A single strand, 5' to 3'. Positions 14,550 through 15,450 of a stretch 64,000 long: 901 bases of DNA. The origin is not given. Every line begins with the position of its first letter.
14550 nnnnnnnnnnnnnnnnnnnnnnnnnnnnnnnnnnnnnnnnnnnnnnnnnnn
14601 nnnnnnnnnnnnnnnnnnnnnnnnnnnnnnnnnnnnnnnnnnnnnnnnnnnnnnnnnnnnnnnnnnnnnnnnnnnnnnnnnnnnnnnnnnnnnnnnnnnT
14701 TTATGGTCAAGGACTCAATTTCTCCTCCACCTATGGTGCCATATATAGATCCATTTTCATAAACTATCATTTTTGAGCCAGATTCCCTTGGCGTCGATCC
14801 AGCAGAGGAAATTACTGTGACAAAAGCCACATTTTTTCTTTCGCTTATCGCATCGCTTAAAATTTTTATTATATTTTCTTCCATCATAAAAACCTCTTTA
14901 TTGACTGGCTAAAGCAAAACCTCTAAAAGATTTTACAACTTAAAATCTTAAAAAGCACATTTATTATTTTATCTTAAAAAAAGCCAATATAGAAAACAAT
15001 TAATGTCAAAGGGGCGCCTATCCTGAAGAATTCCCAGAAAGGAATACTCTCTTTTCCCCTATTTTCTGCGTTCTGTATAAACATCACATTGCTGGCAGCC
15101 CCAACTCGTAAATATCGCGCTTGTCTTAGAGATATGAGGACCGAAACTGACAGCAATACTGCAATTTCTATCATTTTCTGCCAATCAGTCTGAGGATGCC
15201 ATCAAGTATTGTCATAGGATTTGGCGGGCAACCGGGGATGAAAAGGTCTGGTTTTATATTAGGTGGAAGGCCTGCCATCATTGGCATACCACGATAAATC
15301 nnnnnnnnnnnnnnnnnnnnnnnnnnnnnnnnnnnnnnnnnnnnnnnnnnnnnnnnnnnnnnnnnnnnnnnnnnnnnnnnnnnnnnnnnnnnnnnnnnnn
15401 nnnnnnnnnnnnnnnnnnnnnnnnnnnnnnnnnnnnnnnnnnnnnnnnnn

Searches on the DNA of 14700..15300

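Call 62: search_rna_families(source=window, start=14700, end=15300, threshold=evalue, max_evalue=1)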
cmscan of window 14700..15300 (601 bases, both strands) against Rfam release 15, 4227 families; matches with E-value up to 1: 0.
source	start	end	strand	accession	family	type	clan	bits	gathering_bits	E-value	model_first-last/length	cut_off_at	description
